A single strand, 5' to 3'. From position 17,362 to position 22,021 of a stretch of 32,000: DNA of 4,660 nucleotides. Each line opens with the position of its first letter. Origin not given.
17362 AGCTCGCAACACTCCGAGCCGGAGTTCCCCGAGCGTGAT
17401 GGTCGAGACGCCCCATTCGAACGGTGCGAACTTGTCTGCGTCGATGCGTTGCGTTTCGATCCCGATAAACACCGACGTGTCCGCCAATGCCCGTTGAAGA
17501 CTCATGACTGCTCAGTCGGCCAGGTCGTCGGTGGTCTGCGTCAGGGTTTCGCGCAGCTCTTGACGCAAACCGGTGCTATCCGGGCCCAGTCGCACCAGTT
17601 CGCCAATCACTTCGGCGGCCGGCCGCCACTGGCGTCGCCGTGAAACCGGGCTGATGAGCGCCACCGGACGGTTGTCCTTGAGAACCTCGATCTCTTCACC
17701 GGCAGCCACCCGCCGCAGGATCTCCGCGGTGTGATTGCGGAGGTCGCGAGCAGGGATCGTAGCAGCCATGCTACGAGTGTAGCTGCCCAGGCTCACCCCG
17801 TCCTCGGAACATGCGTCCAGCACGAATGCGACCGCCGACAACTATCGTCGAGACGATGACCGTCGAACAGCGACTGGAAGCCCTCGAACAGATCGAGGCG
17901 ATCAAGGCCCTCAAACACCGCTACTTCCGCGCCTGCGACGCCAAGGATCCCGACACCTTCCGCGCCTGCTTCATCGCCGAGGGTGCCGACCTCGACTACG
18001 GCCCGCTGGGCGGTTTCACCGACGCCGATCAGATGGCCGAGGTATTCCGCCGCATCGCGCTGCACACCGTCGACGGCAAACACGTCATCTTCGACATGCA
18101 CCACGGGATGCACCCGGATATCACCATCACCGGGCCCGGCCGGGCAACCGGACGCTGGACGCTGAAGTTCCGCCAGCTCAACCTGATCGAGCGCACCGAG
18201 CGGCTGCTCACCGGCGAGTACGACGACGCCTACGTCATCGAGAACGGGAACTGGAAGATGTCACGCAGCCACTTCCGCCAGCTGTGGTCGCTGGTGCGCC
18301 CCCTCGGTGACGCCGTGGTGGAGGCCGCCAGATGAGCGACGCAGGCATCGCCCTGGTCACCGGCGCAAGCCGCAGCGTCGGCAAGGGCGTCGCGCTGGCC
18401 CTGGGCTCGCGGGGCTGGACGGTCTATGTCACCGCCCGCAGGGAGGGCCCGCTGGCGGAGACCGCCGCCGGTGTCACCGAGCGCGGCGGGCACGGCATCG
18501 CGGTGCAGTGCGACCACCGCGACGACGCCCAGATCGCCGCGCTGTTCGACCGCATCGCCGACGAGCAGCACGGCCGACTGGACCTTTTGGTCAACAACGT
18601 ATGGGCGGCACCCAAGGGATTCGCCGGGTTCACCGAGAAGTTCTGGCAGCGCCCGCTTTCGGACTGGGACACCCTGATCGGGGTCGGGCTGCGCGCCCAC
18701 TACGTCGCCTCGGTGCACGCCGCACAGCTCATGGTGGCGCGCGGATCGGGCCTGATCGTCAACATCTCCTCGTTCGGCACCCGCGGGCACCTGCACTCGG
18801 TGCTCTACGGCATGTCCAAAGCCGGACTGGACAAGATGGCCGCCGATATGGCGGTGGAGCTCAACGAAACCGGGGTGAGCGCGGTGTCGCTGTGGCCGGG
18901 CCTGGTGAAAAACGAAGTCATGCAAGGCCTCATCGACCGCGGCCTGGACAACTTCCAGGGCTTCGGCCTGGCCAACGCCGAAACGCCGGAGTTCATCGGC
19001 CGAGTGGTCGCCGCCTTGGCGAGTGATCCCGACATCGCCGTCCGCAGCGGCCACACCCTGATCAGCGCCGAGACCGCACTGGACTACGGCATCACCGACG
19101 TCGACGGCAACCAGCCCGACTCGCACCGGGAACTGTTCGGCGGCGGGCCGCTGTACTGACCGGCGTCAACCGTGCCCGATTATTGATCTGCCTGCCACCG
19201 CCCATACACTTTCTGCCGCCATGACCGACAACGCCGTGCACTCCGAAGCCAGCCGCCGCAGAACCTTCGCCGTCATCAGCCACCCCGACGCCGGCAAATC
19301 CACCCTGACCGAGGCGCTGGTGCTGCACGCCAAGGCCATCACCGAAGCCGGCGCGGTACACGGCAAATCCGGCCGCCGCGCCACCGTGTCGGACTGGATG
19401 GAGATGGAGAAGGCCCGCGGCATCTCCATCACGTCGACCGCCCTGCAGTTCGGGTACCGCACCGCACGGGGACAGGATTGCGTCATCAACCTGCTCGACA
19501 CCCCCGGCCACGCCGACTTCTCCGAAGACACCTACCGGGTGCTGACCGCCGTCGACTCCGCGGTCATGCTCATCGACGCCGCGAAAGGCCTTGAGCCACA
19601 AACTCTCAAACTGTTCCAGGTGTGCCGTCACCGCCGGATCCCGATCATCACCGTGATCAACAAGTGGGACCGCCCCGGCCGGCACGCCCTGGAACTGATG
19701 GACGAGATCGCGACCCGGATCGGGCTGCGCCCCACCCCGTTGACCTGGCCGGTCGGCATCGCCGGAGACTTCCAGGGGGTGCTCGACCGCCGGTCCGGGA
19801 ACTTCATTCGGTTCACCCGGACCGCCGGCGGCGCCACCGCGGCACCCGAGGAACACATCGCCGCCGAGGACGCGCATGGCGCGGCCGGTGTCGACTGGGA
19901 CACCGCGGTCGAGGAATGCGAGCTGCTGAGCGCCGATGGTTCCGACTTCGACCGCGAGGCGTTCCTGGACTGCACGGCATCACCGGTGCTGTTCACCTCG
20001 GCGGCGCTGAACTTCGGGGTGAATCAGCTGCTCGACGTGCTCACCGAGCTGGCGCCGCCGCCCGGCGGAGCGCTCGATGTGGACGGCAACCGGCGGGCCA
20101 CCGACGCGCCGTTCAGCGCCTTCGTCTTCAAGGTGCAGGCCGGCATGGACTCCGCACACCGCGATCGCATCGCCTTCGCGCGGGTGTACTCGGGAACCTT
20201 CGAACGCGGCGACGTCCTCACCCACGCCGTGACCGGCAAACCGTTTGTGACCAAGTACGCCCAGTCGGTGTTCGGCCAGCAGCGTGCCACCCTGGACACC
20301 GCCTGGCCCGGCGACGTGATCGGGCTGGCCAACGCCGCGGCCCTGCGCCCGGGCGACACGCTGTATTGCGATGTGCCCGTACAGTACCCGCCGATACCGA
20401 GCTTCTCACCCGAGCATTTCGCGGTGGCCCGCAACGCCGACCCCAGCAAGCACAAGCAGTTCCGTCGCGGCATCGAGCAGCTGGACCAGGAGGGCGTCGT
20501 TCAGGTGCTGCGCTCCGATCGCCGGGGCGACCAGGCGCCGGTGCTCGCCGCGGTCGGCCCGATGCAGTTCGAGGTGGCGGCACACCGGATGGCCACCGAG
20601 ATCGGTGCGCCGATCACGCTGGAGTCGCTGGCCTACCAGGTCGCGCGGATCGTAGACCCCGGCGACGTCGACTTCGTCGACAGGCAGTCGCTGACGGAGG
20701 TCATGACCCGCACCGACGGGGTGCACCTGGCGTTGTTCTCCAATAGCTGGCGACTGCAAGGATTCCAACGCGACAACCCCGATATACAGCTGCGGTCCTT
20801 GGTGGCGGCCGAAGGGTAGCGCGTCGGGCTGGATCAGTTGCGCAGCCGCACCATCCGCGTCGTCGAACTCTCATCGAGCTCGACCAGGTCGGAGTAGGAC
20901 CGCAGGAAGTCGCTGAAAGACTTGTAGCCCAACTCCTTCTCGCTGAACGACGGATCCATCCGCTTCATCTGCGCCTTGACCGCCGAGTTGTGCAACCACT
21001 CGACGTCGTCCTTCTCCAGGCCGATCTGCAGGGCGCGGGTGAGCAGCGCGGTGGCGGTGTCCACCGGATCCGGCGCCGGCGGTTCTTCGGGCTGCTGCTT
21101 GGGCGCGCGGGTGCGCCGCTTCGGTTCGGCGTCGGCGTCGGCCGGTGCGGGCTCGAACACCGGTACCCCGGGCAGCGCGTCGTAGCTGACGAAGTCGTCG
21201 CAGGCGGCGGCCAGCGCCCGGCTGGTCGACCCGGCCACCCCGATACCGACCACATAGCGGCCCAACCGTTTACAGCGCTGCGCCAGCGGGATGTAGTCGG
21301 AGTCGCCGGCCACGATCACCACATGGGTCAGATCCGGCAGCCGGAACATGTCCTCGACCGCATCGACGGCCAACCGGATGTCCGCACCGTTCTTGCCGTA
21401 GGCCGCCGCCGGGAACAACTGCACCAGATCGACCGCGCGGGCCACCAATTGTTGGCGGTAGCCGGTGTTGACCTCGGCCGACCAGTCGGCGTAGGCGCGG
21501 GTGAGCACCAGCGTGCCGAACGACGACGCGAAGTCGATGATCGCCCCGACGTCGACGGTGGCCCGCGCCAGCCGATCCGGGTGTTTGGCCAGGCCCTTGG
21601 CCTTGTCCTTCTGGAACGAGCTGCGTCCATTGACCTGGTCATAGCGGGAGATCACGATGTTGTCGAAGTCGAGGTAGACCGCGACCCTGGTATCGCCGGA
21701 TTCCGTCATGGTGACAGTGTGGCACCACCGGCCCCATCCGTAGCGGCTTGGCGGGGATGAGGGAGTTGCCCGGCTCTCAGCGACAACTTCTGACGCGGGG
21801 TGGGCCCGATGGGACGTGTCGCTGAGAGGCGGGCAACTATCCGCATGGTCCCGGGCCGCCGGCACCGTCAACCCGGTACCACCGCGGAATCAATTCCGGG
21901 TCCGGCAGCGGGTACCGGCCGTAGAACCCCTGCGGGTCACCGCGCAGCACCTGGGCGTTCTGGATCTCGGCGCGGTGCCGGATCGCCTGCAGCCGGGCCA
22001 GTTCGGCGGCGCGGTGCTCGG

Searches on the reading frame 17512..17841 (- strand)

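Call 69: search_protein_families(library=ncbifam, proteins=[window:17512-17841:-], max_evalue=0.00001)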
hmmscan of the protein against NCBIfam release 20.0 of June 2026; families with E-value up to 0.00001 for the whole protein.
window:17512-17841:- (109 aa): 1 family
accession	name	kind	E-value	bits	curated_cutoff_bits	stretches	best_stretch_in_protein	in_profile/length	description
TIGR01552.1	phd_fam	subfamily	5.9e-09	35.1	20.8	1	28-72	1-45/53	type II toxin-antitoxin system prevent-host-death family antitoxin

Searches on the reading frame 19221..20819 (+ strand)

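Call 69: search_protein_families(library=ncbifam, proteins=[window:19221-20819:+], max_evalue=0.00001)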
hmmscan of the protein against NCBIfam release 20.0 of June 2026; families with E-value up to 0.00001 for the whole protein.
window:19221-20819:+ (532 aa): 35 families (the best 25 are shown)
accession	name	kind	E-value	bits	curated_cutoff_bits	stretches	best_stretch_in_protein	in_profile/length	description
NF001964.0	PRK00741.1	equivalog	6e-175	582.6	473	1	5-527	4-525/529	peptide chain release factor 3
TIGR00503.1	prfC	equivalog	8.4e-155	516.1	466.95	1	8-526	6-523/527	peptide chain release factor 3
NF009381.0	PRK12740.1-5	subfamily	1.8e-59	201.8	583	1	10-469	6-473/692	elongation factor G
TIGR00484.1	EF-G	equivalog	4.5e-48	163.9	659.4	1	10-385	7-391/691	elongation factor G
NF012153.1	tet_protect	equivalog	4.3e-45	154.1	775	1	18-460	5-410/614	tetracycline resistance ribosomal protection protein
NF009891.0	PRK13351.1-1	equivalog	5.6e-43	147.5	597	1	9-382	5-374/681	elongation factor G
NF000120.3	47473_otr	exception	6.8e-39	133.9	900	1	17-465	6-413/608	tetracycline resistance ribosomal protection protein Otr(A)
NF033148.1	tet_protect_M_W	exception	1.4e-35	122.7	1100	1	17-163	7-144/639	TetM/TetW/TetO/TetS family tetracycline resistance ribosomal protection protein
TIGR01393.1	lepA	equivalog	3.6e-34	118.1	533.9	1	13-170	3-153/595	translation elongation factor 4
NF058620.1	EFG2_Bacteroid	exception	3.2e-31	108.5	1000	1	14-423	10-424/717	elongation factor G2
NF009379.0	PRK12740.1-3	equivalog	1.1e-30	106.8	513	2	10-165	5-151/674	elongation factor G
NF012155.1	tet_protect_M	exception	2.1e-30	105.5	1420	1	17-155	7-136/639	tetracycline resistance ribosomal protection protein Tet(M)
TIGR01394.1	TypA_BipA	equivalog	3.8e-29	101.4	757.3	1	14-163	2-140/594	translational GTPase TypA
NF009892.0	PRK13351.1-3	equivalog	2.8e-28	98.8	640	1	14-172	4-158/623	elongation factor G-like protein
NF009377.1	PRK12740.1-1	equivalog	9.3e-28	97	890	1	8-467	8-486/700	elongation factor G-like protein EF-G2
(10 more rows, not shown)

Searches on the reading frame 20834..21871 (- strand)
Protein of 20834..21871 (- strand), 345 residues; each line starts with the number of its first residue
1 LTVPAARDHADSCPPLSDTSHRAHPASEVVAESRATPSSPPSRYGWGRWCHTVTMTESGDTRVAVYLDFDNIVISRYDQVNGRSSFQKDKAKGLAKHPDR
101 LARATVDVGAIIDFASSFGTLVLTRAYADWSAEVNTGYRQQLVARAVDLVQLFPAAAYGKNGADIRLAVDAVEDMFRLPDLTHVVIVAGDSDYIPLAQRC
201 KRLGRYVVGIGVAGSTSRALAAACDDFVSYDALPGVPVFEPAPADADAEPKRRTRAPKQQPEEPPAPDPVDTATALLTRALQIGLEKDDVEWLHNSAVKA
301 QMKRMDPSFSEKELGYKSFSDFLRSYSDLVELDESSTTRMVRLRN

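Call 22: search_protein_families(library=pfam, proteins=[window:20834-21871:-], max_evalue=0.0001)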
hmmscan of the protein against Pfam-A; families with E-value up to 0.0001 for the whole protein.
window:20834-21871:- (345 aa): 2 families
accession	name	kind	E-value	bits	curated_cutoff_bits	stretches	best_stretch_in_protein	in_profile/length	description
PF01936.24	NYN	-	1.3e-28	100.8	24.2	1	62-230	1-144/145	NYN domain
PF12872.13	OST-HTH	-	1.3e-12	47.8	23.8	1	279-340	15-69/71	OST-HTH/LOTUS domain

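Call 68: search_protein_families(library=padloc, proteins=[window:20834-21871:-], max_evalue=0.00001)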
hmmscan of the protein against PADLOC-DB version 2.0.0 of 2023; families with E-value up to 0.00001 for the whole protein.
window:20834-21871:- (345 aa): 1 family
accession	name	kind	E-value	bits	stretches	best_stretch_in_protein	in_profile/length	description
PDLC01154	NYN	-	1.8e-06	25.6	1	161-232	229-297/310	"LabA-like protein, NYN family nuclease"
